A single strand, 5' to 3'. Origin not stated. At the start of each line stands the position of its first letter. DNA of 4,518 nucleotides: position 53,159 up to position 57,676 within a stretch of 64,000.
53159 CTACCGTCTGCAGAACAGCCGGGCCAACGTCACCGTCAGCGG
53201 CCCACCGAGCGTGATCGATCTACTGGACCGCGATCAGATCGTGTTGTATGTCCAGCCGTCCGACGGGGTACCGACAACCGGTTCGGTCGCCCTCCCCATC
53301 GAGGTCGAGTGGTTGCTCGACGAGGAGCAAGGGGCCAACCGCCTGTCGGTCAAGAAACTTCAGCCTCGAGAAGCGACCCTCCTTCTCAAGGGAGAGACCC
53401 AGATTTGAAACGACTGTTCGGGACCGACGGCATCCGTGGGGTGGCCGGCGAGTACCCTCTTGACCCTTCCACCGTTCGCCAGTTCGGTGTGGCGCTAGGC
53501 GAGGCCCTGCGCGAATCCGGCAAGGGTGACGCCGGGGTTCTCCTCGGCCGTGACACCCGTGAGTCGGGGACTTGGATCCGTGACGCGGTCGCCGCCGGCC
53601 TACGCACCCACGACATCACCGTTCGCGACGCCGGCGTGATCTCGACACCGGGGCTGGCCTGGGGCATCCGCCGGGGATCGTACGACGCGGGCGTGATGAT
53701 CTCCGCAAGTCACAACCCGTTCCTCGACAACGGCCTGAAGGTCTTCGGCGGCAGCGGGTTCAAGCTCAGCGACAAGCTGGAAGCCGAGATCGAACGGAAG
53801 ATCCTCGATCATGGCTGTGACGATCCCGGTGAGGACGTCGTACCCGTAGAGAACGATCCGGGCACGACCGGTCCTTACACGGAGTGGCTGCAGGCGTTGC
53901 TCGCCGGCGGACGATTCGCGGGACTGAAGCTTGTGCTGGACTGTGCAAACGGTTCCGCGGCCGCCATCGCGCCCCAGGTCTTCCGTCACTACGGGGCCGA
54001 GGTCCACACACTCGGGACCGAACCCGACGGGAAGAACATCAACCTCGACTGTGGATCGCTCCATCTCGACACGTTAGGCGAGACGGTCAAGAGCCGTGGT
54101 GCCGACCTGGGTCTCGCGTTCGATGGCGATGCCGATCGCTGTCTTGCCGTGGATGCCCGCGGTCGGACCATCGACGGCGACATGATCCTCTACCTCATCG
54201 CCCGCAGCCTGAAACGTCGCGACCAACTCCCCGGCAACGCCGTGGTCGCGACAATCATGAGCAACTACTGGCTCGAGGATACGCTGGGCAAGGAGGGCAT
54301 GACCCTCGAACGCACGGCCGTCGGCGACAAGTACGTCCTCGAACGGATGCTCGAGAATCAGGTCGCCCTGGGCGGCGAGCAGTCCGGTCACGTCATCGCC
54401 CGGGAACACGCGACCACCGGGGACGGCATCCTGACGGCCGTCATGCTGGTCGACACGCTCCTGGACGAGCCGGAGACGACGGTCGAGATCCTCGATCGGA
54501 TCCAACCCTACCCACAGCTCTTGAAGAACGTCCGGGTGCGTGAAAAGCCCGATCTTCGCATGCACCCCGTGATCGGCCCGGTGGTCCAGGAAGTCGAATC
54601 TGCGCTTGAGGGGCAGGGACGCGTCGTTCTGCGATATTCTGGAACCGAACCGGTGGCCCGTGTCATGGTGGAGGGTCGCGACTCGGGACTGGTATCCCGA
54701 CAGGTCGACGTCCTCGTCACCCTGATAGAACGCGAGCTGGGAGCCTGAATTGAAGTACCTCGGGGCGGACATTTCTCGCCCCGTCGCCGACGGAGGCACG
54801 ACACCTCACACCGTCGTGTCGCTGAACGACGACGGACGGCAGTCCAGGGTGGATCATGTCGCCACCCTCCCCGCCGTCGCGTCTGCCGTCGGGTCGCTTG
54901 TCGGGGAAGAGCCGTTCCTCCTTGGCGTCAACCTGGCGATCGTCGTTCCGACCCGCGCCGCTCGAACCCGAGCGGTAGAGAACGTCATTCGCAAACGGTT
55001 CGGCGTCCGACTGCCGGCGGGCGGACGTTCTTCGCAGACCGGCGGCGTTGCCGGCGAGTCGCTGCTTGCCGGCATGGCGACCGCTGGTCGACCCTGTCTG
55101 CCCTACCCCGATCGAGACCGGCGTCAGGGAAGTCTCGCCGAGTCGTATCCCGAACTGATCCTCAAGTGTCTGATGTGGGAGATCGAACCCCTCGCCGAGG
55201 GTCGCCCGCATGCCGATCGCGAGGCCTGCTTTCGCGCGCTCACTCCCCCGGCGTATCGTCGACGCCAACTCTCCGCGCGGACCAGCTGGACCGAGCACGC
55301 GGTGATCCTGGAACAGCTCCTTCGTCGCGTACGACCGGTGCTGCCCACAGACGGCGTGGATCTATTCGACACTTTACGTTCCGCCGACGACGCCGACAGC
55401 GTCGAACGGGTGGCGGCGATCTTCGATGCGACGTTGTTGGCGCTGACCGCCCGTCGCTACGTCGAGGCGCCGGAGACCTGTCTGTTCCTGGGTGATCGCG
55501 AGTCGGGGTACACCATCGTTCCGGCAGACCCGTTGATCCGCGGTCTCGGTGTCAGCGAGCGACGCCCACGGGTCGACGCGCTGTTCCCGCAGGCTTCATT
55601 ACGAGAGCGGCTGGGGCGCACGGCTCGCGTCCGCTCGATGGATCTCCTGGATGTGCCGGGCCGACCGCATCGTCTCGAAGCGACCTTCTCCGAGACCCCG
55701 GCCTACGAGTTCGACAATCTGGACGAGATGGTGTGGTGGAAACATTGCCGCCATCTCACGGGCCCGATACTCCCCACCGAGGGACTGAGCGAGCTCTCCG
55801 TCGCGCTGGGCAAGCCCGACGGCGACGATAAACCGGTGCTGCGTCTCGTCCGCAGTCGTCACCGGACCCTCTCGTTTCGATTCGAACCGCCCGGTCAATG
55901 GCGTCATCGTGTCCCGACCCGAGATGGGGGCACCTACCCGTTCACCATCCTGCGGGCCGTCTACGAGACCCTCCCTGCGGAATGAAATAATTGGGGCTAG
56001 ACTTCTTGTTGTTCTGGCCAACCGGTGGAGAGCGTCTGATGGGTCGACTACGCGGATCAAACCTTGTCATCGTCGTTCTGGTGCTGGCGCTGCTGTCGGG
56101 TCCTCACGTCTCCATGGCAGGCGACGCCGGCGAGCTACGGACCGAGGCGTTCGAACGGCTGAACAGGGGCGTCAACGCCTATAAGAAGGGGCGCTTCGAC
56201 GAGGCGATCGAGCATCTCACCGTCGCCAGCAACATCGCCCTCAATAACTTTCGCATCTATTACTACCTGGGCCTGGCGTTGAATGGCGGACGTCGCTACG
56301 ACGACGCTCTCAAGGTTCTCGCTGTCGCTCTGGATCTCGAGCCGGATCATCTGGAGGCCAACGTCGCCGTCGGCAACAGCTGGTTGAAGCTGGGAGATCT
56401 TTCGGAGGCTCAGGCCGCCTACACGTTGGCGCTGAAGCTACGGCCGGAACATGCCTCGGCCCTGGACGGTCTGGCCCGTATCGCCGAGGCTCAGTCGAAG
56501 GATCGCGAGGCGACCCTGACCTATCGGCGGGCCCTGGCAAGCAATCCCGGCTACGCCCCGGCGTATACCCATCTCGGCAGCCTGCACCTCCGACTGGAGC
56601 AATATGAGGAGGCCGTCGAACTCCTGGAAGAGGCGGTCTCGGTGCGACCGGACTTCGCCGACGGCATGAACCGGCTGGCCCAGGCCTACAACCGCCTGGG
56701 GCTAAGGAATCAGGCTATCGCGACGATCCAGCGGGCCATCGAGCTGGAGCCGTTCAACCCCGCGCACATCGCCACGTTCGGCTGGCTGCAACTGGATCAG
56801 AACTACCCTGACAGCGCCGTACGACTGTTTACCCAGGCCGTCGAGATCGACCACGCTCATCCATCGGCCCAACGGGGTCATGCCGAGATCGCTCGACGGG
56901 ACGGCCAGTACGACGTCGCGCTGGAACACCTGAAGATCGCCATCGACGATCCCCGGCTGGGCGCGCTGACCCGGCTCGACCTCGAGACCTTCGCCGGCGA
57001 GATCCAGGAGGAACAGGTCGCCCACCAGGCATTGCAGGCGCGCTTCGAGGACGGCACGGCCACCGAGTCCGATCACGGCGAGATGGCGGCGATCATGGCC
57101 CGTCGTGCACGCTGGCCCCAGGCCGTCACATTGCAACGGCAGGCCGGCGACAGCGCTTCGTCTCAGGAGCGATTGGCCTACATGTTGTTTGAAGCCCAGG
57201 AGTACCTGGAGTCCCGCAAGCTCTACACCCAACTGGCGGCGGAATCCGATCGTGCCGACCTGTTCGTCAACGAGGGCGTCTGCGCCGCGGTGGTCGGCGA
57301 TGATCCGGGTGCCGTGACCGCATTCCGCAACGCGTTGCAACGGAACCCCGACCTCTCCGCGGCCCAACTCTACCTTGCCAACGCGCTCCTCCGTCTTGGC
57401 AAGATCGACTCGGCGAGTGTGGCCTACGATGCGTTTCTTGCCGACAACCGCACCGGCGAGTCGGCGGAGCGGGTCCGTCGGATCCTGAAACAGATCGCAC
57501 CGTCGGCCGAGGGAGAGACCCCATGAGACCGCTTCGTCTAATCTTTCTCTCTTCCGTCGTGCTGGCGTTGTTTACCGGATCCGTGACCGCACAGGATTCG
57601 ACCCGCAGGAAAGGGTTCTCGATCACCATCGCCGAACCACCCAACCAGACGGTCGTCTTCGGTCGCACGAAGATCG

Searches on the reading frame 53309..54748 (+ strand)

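Call 39: search_protein_families(library=pfam, proteins=[window:53309-54748:+], max_evalue=0.00001)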
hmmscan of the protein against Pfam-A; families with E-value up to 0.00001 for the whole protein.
window:53309-54748:+ (479 aa): 4 families
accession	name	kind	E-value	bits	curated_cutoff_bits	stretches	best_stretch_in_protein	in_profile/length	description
PF02878.22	PGM_PMM_I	-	3.8e-37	127.5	22.5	1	35-165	2-131/138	Phosphoglucomutase/phosphomannomutase, alpha/beta/alpha domain I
PF02880.22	PGM_PMM_III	-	1.1e-31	109.8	20.7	1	289-401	1-115/115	Phosphoglucomutase/phosphomannomutase, alpha/beta/alpha domain III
PF02879.22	PGM_PMM_II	-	2.4e-17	63.8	29.3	1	204-285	19-103/103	Phosphoglucomutase/phosphomannomutase, alpha/beta/alpha domain II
PF00408.26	PGM_PMM_IV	-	3e-15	56.4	23.1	1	405-468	1-64/68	Phosphoglucomutase/phosphomannomutase, C-terminal domain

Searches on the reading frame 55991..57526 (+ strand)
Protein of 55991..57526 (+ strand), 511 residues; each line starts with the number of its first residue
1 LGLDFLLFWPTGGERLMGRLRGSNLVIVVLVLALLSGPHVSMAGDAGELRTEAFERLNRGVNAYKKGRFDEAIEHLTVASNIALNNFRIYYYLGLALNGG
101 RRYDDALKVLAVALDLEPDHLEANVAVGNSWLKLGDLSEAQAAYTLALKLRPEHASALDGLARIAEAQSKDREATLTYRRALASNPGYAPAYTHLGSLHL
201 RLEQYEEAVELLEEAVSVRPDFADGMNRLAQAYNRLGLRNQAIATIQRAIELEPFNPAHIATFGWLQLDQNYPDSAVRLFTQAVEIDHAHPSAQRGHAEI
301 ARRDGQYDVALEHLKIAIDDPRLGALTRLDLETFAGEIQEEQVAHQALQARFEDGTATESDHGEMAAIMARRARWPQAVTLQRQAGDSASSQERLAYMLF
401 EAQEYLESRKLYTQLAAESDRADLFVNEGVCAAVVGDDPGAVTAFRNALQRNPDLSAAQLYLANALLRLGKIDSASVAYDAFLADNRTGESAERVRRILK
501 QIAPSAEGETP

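Call 39: search_protein_families(library=pfam, proteins=[window:55991-57526:+], max_evalue=0.00001)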
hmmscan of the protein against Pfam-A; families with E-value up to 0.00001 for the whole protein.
window:55991-57526:+ (511 aa): 16 families
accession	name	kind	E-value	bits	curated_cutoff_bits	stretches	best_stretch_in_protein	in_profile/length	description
PF07719.23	TPR_2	-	3.6e-35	117.6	27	0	190-221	2-33/34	Tetratricopeptide repeat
PF00515.34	TPR_1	-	9.7e-31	104.8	27.8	0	189-222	1-34/34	Tetratricopeptide repeat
PF13432.12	TPR_16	-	1.6e-29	102.4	32.7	1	195-257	3-65/65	Tetratricopeptide repeat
PF14559.12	TPR_19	-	4e-24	85.2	25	2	201-258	3-60/68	Tetratricopeptide repeat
PF13181.12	TPR_8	-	5.5e-24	82.7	25.7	1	189-221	1-33/34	Tetratricopeptide repeat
PF13414.12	TPR_11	-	9.3e-24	83.3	26.8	0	203-237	8-42/42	TPR repeat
PF13428.12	TPR_14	-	6.1e-20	70.1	23.5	0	191-232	3-44/44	Tetratricopeptide repeat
PF13431.12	TPR_17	-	6.5e-19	67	24.4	0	178-209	2-33/34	Tetratricopeptide repeat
PF13424.12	TPR_12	-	9.8e-19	67.8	30.1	0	185-219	41-75/77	Tetratricopeptide repeat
PF13176.12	TPR_7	-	1.6e-15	56.2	27.9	0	191-222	1-32/36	Tetratricopeptide repeat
PF13174.12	TPR_6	-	4.7e-14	52.4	26.3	0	228-254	5-31/33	Tetratricopeptide repeat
PF23914.1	TPR_CcmH_CycH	-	8.4e-11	42.4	42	0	175-282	36-146/158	Cytochrome c-type biogenesis protein H TPR domain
PF25062.1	ARM_TT21_N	-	3.5e-10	40.4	40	0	86-208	99-221/222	Tetratricopeptide repeat protein 21 N-terminal ARM repeat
PF12895.13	ANAPC3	-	4.7e-09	36.8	27.2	0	171-248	5-81/82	Anaphase-promoting complex, cyclosome, subunit 3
PF13371.12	TPR_9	-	6.2e-09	36.2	35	0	163-222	3-62/73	Tetratricopeptide repeat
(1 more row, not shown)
